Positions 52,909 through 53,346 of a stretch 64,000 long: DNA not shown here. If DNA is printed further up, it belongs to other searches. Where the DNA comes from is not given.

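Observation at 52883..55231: Unannotated two-peptide bacteriocin-like locus: C39-ABC exporter followed by two tandem double-glycine-leader peptides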

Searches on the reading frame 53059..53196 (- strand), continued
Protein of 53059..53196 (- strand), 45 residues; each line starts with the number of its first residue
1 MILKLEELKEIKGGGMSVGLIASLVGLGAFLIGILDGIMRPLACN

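Call 91: list_cluster_members(proteins=[L046:6145-6309:+, L047:6139-6306:+, L071:6147-6314:+, L080:6064-6228:+, L039:6150-6314:+, L019:7160-7330:+, L021:7135-7284:+, L022:7162-7320:+, L025:4847-5014:+, L066:6130-6294:+])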
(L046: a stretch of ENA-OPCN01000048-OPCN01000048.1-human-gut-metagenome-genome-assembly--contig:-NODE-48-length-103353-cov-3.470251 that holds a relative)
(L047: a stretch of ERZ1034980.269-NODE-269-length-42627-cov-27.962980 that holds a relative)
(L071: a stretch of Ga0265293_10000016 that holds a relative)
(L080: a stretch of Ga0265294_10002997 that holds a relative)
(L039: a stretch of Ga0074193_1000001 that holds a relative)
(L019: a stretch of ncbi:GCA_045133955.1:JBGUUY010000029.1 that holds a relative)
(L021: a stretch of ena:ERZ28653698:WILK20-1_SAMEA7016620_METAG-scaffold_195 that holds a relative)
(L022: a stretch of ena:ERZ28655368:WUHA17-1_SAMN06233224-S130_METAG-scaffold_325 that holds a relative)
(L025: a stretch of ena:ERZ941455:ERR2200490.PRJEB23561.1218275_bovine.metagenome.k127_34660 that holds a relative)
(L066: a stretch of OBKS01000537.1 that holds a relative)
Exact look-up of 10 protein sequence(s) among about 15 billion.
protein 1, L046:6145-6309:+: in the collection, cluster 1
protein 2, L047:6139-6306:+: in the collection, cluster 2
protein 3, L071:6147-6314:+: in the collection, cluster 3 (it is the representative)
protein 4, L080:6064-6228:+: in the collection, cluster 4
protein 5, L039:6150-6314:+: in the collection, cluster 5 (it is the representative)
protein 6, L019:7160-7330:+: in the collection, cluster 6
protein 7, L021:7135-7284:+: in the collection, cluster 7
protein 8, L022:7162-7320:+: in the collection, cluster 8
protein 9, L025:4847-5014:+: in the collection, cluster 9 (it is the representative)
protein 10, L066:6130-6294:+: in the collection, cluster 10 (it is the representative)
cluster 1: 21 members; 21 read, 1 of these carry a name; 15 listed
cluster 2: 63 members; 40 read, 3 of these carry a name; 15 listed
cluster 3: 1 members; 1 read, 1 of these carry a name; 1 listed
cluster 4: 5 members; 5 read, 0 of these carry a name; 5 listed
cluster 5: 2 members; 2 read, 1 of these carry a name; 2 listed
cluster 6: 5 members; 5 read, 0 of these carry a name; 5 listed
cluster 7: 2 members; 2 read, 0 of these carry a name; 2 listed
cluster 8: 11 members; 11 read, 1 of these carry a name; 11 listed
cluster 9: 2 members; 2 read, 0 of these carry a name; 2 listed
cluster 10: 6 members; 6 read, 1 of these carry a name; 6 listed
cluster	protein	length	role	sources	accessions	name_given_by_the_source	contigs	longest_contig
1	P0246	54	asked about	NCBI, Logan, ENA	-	-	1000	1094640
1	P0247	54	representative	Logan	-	-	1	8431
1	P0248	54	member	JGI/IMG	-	patatin-like phospholipase/acyl hydrolase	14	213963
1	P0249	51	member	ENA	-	-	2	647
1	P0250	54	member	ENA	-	-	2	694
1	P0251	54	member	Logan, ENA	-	-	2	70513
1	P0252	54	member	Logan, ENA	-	-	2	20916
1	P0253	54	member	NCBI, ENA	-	-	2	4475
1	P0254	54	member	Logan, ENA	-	-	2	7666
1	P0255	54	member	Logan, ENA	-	-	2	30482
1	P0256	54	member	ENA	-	-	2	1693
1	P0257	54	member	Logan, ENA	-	-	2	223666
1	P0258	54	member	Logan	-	-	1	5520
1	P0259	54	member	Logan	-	-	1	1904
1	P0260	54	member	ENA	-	-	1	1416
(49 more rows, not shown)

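Call 102: search_dna_similar(query=window:53059-53196:-, collection=plasmids, mode=protein, max_evalue=0.01, max_rows=10)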
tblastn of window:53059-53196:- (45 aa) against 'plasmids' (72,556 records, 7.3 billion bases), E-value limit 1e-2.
No match.

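Call 105: find_encoding_contigs(protein=P0010, flank=3000, max_places=3)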
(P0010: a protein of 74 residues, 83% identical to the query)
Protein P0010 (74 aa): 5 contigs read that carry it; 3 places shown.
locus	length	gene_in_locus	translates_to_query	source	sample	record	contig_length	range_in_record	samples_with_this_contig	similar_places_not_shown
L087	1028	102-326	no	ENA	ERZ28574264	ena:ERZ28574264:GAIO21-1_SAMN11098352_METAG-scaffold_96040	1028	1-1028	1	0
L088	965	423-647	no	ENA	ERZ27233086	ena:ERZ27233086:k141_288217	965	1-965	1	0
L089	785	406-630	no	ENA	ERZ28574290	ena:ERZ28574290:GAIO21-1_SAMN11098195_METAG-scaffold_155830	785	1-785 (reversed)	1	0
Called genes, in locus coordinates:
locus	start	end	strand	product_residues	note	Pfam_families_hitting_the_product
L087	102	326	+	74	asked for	-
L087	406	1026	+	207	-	?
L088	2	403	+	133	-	?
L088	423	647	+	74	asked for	-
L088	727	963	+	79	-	?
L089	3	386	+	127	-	?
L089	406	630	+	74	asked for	-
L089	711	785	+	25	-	?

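Call 110: search_protein_families(library=pfam, proteins=[L087:406-1026:+], max_evalue=0.01)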
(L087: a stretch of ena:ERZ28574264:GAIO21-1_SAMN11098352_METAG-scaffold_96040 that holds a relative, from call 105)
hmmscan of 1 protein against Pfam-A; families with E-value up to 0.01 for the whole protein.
L087:406-1026:+ (207 aa): 1 family
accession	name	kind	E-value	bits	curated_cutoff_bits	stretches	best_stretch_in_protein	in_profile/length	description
PF13730.12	HTH_36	-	3.7e-08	33.5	25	1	25-75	2-55/55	Helix-turn-helix domain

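Call 111: search_protein_families(library=phrogs, proteins=[L087:406-1026:+], max_evalue=0.001)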
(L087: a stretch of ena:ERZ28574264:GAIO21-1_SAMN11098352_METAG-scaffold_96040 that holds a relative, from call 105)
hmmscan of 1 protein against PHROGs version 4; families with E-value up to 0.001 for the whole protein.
L087:406-1026:+ (207 aa): 10 families
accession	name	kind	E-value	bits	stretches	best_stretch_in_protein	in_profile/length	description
phrog_4707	-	DNA, RNA and nucleotide metabolism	1.4e-18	68.6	1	5-96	8-101/409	replication initiation protein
phrog_428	-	DNA, RNA and nucleotide metabolism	6e-14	53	1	6-157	83-241/455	replication initiation protein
phrog_22134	-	unknown function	1.1e-13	52.6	1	21-149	7-132/262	-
phrog_186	-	DNA, RNA and nucleotide metabolism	2.8e-12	48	1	3-154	12-177/308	DnaD-like helicase loader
phrog_11718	-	unknown function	3.1e-12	47.8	1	5-98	4-100/105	-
phrog_27492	-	unknown function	2.4e-09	38.1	1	5-156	16-168/304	-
phrog_23842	-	unknown function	4.9e-09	36.8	1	12-103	24-116/317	-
phrog_1456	-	DNA, RNA and nucleotide metabolism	1e-08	35.6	1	10-119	10-97/365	DNA binding protein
phrog_37920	-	DNA, RNA and nucleotide metabolism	6.5e-07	29.8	1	11-98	10-97/245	HTH DNA binding protein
phrog_270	-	DNA, RNA and nucleotide metabolism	0.00013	22.5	1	18-145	37-167/383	replication initiation protein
